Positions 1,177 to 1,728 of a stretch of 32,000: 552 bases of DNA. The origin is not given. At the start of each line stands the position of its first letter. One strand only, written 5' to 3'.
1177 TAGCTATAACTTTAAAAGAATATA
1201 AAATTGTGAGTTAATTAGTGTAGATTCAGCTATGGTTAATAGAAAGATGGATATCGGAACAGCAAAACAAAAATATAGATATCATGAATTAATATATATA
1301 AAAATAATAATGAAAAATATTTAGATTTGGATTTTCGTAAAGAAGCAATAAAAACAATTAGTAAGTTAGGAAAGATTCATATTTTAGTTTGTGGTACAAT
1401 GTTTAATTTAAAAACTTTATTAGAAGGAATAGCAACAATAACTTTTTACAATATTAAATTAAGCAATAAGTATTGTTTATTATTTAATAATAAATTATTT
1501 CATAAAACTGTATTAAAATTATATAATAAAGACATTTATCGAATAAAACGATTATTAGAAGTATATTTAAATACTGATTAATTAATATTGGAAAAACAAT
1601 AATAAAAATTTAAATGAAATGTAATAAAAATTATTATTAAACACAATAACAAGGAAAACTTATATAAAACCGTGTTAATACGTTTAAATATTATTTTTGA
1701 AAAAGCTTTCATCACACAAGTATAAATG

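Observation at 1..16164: Two classes of spacer, and skew polarity that flips within a co-oriented gene array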

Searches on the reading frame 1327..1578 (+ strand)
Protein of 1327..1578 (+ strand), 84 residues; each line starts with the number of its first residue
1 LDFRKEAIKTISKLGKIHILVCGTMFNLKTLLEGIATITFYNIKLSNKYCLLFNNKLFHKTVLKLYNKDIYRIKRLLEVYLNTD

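Call 44: find_encoding_contigs(protein=window:1327-1578:+, flank=10000, max_places=2)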
Protein seq(84 aa) (84 aa): 9 contigs read that carry it; 2 places shown.
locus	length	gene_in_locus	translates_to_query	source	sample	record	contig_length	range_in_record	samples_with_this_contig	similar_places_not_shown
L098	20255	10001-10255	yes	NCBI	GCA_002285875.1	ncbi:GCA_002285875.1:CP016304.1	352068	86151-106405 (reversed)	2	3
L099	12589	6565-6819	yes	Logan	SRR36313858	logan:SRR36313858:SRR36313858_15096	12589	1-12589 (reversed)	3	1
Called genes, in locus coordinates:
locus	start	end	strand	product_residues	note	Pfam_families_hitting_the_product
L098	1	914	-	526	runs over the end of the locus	PF00350:Dynamin_N (faint), PF01926:MMR_HSR1, PF02421:FeoB_N, PF13401:AAA_22 (faint), PF00009:GTP_EFTU, PF01926:MMR_HSR1, PF02421:FeoB_N, PF14714:KH_dom-like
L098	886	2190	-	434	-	PF00152:tRNA-synt_2 (faint), PF13393:tRNA-synt_His, PF00587:tRNA-synt_2b, PF03129:HGTP_anticodon (weak)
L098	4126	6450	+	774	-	PF02190:LON_substr_bdg, PF07726:AAA_3 (faint), PF00004:AAA, PF07724:AAA_2 (weak), PF07728:AAA_5, PF22667:Lon_lid, PF05362:Lon_C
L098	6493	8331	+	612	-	PF00920:ILVD_EDD_N, PF24877:ILV_EDD_C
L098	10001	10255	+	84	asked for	PF01715:IPPT (weak)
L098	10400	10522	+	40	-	-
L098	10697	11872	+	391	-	PF13393:tRNA-synt_His, PF27460:HisZ_C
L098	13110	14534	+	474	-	PF19295:SufBD_N (weak), PF01458:SUFBD_core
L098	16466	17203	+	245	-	PF02463:SMC_N (weak), PF00005:ABC_tran, PF13304:AAA_21 (faint)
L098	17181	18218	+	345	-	PF01458:SUFBD_core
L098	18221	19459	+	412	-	PF00266:Aminotran_5, PF00155:Aminotran_1_2 (weak)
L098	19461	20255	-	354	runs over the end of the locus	PF02568:ThiI (weak), PF03054:tRNA_Me_trans, PF20259:tRNA_Me_trans_M, PF20258:tRNA_Me_trans_C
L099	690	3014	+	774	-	PF02190:LON_substr_bdg, PF07726:AAA_3 (faint), PF00004:AAA, PF07724:AAA_2 (weak), PF07728:AAA_5, PF22667:Lon_lid, PF05362:Lon_C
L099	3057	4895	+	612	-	PF00920:ILVD_EDD_N, PF24877:ILV_EDD_C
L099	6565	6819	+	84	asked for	PF01715:IPPT (weak)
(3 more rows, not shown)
